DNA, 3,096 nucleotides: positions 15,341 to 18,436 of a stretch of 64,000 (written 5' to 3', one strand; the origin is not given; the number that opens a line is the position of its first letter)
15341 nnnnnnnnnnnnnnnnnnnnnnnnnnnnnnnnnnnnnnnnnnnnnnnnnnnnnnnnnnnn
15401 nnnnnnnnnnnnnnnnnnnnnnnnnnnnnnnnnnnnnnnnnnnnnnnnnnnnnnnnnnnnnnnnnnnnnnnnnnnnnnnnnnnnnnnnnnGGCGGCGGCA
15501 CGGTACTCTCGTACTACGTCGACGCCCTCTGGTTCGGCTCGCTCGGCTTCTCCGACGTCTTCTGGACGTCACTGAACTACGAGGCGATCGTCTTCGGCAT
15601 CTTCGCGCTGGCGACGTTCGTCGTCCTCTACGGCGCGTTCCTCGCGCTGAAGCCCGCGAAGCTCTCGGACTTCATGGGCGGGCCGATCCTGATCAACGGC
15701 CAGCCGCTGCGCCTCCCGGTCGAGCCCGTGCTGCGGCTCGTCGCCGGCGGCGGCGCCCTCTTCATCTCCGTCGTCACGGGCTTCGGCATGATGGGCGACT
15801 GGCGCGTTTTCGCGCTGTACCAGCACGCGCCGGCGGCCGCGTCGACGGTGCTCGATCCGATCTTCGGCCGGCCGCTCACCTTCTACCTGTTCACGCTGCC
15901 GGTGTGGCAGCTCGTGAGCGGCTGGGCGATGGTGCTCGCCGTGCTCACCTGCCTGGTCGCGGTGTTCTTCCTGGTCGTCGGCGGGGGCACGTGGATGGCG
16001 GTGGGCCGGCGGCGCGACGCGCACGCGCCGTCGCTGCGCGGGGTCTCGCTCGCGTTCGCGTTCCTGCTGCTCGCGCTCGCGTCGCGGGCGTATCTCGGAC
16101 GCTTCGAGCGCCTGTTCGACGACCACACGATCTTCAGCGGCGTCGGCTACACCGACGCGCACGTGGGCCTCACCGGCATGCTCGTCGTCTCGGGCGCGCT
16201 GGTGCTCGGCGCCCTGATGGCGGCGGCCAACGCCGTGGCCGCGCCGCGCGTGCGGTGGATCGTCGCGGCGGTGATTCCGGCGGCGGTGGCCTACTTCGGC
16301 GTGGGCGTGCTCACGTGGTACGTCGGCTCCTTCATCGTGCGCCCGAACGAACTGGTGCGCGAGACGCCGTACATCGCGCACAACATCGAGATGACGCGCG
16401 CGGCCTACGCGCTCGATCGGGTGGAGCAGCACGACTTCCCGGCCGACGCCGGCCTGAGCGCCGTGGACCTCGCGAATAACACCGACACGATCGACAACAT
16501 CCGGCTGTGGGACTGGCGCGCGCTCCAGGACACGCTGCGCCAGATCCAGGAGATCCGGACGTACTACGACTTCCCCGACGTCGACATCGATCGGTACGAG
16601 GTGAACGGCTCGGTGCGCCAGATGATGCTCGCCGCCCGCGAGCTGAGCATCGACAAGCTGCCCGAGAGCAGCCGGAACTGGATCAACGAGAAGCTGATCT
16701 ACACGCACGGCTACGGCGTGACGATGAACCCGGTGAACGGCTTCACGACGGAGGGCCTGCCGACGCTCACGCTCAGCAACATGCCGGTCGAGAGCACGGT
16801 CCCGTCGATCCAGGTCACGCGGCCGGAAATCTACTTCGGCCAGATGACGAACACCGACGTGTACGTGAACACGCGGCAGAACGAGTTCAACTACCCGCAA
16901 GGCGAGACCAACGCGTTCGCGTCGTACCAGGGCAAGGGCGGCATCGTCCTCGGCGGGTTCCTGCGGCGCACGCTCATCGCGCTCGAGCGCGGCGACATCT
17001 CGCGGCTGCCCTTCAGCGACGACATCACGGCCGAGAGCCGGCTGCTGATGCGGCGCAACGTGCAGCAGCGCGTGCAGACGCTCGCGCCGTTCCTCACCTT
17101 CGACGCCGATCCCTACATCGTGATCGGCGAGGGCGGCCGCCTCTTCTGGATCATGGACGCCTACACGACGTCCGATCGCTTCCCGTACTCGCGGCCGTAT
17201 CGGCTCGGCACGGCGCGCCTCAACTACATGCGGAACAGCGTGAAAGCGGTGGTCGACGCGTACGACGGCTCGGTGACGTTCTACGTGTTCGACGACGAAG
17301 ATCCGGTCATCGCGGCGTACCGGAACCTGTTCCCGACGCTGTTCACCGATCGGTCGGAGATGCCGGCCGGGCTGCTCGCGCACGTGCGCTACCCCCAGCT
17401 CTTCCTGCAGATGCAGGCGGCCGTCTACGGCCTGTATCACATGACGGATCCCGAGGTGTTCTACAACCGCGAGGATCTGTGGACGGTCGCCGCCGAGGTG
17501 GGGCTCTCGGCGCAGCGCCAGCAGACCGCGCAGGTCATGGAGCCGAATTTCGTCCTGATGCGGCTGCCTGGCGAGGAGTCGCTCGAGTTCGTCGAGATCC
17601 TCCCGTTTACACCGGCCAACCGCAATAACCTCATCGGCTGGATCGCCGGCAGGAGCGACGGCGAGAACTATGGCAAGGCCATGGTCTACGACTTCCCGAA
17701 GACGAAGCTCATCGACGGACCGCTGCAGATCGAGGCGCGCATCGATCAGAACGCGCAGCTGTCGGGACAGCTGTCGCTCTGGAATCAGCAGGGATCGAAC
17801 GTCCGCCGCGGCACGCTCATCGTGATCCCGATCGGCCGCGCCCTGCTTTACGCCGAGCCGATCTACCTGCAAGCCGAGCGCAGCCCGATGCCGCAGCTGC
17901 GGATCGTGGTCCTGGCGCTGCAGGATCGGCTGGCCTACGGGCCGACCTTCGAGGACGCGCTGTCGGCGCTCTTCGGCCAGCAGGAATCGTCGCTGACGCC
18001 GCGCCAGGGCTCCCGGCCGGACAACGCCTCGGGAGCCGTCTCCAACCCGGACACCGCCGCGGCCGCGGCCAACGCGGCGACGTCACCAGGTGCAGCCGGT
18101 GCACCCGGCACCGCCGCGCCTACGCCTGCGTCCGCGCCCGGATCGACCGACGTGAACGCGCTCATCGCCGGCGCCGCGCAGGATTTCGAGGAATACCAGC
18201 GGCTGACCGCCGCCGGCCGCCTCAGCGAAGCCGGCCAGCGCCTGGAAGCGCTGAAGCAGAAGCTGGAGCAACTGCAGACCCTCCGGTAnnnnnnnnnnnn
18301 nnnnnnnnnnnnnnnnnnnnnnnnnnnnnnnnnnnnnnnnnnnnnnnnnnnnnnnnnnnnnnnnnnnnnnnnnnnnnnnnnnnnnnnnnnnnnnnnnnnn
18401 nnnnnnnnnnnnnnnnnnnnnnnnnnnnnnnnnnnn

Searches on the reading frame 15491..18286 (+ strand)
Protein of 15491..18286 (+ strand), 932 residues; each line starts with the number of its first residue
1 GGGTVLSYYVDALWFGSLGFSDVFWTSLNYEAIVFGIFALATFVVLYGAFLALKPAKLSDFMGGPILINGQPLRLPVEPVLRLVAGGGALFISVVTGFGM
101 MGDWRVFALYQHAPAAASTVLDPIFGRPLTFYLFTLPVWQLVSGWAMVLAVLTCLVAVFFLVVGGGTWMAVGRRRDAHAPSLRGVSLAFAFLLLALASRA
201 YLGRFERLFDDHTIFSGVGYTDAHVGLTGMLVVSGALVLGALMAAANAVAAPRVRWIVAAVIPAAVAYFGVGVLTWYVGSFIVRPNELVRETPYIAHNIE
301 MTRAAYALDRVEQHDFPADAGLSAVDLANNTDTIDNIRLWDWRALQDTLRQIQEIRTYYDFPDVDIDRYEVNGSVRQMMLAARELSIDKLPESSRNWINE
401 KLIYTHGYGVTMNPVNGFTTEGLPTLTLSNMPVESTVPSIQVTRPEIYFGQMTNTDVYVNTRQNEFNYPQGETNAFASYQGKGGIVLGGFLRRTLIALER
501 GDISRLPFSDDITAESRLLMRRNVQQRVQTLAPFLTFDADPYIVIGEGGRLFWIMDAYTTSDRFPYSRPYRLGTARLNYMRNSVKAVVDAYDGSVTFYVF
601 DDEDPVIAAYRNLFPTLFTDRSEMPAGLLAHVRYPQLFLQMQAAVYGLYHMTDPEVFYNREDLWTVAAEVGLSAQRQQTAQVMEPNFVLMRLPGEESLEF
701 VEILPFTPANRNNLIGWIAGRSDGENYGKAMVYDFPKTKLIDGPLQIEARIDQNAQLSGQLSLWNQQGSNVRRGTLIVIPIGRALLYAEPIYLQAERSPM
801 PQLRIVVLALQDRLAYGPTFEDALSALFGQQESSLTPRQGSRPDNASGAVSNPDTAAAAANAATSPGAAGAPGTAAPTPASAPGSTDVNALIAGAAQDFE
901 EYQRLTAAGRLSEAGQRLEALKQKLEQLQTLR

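Call 87: find_homologous_proteins(query=window:15491-18286:+, max_evalue=1e-150)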
Query window:15491-18286:+ (932 aa): 7986 proteins with E <= 1e-150 among 8000 candidates; the best 120 are listed.
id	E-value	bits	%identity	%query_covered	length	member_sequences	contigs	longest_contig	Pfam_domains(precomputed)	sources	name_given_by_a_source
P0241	0.0e+0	2106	100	100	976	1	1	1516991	PF03699.19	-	-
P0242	0.0e+0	1737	82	100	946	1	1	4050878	PF03699.19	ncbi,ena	-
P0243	0.0e+0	1708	81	100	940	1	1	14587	PF03699.19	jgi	jgi:uncharacterized membrane protein (UPF0182 family)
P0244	0.0e+0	1696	80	100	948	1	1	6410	PF03699.19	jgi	jgi:uncharacterized protein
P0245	0.0e+0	1627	76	99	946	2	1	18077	PF03699.19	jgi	jgi:uncharacterized protein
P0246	0.0e+0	1514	73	99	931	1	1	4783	PF03699.19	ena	-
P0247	0.0e+0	1513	72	99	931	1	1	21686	PF03699.19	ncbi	-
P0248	0.0e+0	1508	70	100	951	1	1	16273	PF03699.19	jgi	jgi:hypothetical protein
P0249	0.0e+0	1507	69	100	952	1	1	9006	PF03699.19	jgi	jgi:hypothetical protein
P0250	0.0e+0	1504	71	100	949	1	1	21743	PF03699.19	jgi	jgi:uncharacterized membrane protein (UPF0182 family)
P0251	0.0e+0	1502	71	100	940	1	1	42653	PF03699.19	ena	-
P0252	0.0e+0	1502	71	100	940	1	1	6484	PF03699.19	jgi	-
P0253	0.0e+0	1500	70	100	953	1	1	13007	PF03699.19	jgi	-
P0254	0.0e+0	1500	70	100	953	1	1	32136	PF03699.19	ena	-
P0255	0.0e+0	1497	70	100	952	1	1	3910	PF03699.19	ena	-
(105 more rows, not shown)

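Call 88: find_encoding_contigs(protein=P0242, flank=2500, max_places=1)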
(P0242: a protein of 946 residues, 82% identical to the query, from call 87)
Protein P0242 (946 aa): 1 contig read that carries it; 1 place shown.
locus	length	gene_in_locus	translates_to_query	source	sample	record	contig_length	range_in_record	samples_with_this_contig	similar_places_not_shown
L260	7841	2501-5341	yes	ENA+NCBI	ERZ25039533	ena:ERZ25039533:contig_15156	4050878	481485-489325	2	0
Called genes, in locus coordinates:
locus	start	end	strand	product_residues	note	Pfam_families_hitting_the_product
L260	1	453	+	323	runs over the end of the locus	PF08240:ADH_N, PF00107:ADH_zinc_N, PF13602:ADH_zinc_N_2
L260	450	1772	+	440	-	PF00034:Cytochrom_C, PF13442:Cytochrome_CBB3, PF00034:Cytochrom_C, PF13442:Cytochrome_CBB3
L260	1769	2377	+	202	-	-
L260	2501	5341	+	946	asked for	PF03699:UPF0182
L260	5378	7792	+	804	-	PF12704:MacB_PCD, PF02687:FtsX, PF12704:MacB_PCD, PF02687:FtsX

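Call 89: find_encoding_contigs(protein=P0243, flank=2500, max_places=1)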
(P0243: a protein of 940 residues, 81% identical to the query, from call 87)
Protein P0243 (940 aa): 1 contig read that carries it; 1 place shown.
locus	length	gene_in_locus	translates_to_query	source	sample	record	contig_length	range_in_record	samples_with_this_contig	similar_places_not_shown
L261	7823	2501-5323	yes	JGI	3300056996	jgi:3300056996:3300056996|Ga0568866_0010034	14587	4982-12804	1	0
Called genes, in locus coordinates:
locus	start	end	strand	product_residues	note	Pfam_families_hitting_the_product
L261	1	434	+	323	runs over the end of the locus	PF08240:ADH_N, PF00107:ADH_zinc_N, PF13602:ADH_zinc_N_2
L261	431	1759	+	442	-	PF00034:Cytochrom_C, PF13442:Cytochrome_CBB3, PF00034:Cytochrom_C, PF13442:Cytochrome_CBB3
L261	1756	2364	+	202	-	-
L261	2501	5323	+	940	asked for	PF03699:UPF0182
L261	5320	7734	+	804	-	PF12704:MacB_PCD, PF02687:FtsX, PF12704:MacB_PCD, PF02687:FtsX (weak)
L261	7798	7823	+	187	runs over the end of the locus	PF18306:LDcluster4, PF03641:Lysine_decarbox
